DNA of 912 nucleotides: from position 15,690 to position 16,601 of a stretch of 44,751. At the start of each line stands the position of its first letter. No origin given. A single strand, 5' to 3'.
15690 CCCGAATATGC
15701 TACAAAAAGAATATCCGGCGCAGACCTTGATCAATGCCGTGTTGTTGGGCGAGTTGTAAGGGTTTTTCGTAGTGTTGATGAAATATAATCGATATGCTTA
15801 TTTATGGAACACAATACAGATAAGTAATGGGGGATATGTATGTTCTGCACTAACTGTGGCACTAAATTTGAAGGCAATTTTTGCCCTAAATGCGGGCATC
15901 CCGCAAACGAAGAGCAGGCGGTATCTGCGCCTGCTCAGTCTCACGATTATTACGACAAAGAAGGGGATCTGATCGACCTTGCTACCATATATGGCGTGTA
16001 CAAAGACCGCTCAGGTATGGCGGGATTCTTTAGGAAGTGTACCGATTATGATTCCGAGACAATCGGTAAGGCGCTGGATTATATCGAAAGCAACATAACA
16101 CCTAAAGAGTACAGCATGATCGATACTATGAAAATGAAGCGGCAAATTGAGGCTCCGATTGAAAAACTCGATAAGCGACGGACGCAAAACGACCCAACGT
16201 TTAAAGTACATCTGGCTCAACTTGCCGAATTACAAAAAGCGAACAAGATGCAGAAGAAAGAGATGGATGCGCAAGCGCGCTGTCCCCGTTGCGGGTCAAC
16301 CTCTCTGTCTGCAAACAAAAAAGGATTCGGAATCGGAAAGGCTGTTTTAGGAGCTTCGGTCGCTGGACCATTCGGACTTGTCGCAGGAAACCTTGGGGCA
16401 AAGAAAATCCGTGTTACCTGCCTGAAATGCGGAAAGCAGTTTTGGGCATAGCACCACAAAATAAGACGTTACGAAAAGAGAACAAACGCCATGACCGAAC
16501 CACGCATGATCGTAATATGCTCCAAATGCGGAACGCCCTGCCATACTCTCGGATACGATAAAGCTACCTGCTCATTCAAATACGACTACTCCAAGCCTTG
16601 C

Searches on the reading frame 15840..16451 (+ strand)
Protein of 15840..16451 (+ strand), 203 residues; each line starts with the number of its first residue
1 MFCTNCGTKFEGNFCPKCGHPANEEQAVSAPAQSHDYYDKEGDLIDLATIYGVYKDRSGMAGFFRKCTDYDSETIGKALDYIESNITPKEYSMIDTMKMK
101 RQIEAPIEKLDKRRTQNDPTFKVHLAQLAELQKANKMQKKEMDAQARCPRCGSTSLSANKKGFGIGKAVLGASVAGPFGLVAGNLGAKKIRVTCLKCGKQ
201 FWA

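Call 12: search_protein_families(library=pfam, proteins=[window:15840-16451:+], max_evalue=0.01)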
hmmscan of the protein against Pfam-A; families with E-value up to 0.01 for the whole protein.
window:15840-16451:+ (203 aa): 9 families
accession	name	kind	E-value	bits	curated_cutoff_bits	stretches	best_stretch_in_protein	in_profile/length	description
PF12773.13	DZR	-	7.6e-06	26.4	27.3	1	2-25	14-37/45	Double zinc ribbon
PF13240.11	Zn_Ribbon_1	-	0.00018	21.6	25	0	13-21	14-22/23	zinc-ribbon domain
PF09297.16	Zn_ribbon_NUD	-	0.0011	19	24.8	0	14-22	5-13/32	NADH pyrophosphatase zinc ribbon domain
PF09723.15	Zn_ribbon_8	-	0.0015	18.9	34.4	0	135-155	16-36/41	Zinc ribbon domain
PF13248.11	Zn_ribbon_3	-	0.0017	18.2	27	0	13-21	17-25/26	zinc-ribbon domain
PF14803.11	Zn_ribbon_Nudix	-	0.0021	18.4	25.6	0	13-23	1-11/34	Nudix N-terminal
PF23451.1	Zn_ribbon_PaaD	-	0.0032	17.5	27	1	134-155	3-24/53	PaaD zinc beta ribbon domain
PF24445.1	DUF7564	-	0.0033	18.2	32.2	0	188-201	2-15/76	Family of unknown function (DUF7564)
PF18912.6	DZR_2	-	0.0066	16.7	27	0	2-26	23-50/56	Double zinc ribbon domain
